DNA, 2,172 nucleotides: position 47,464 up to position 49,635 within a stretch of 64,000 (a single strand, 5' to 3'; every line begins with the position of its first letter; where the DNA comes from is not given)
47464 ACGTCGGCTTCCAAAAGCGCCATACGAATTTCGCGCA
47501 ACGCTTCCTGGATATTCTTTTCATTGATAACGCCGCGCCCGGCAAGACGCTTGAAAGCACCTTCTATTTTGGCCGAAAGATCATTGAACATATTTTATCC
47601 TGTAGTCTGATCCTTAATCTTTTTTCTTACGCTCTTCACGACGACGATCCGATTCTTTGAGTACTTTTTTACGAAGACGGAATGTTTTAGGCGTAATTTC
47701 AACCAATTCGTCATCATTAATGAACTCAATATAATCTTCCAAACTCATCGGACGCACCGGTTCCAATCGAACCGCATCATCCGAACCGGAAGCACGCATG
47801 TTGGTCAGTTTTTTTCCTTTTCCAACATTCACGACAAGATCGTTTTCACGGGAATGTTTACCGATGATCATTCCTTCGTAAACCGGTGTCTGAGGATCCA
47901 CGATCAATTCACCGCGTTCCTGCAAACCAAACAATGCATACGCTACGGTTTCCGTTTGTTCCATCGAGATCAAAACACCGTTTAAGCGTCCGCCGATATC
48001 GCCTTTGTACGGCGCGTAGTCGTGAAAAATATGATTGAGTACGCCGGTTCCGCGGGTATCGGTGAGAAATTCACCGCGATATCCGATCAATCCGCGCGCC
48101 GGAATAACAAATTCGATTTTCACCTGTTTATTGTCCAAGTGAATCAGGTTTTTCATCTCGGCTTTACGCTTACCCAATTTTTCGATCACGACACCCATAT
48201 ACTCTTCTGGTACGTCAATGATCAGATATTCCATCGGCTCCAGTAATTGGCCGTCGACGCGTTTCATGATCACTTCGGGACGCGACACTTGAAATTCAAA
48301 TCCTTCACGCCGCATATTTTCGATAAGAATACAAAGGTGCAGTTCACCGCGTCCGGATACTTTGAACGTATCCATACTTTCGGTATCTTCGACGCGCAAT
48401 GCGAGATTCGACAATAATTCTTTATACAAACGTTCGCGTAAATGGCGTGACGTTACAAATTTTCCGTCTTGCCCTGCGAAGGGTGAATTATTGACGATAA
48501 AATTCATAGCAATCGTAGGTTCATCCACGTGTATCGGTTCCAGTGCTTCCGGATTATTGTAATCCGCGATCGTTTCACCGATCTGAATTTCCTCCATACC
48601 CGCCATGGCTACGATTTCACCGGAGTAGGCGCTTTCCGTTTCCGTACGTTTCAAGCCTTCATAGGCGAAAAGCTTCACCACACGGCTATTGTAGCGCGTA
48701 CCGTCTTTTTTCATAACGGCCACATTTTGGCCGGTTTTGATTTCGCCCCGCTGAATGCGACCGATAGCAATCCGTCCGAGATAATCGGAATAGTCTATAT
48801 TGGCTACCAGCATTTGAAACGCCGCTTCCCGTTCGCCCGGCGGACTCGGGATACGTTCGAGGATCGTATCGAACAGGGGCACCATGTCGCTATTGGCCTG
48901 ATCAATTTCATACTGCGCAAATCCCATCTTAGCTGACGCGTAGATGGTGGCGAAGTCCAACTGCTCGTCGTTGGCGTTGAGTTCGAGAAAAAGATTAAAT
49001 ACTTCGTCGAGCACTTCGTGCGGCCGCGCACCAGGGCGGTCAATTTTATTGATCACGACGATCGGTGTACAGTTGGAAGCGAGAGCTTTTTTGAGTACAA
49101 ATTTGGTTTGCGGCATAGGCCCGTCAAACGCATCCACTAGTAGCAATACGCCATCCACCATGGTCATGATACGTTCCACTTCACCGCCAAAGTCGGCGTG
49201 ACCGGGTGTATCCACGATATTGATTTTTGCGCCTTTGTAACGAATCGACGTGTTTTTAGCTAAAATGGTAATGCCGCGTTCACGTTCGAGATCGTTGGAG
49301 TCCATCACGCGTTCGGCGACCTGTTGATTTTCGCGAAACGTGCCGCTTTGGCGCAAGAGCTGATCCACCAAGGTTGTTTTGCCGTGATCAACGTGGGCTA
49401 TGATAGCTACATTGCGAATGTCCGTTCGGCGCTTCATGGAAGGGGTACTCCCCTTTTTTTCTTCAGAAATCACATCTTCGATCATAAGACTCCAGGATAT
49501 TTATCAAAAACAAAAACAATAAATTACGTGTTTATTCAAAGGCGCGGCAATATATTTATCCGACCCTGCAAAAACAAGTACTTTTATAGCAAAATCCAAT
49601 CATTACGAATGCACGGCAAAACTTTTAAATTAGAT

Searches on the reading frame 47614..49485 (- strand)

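Call 26: search_protein_families(library=pfam, proteins=[window:47614-49485:-], max_evalue=0.00001)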
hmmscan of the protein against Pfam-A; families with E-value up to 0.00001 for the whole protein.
window:47614-49485:- (623 aa): 6 families
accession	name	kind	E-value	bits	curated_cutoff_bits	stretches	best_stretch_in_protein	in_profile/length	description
PF00009.33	GTP_EFTU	-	2.6e-56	190.6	26.5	1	22-213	2-187/188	Elongation factor Tu GTP binding domain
PF21018.2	BipA_C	-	2.9e-46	156.2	23.8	1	502-610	1-109/110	TypA/BipA C-terminal domain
PF00679.30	EFG_C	-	1.1e-23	83.4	27.9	1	413-497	1-85/89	Elongation factor G C-terminus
PF03144.31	GTP_EFTU_D2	-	1.1e-12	48.6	30.3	1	237-307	1-73/73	Elongation factor Tu domain 2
PF22042.2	EF-G_D2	-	6.5e-10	39.4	27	1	223-307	2-82/84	Elongation factor G domain 2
PF01926.29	MMR_HSR1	-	4.6e-06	27.2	21.9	0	26-147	2-113/113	50S ribosome-binding GTPase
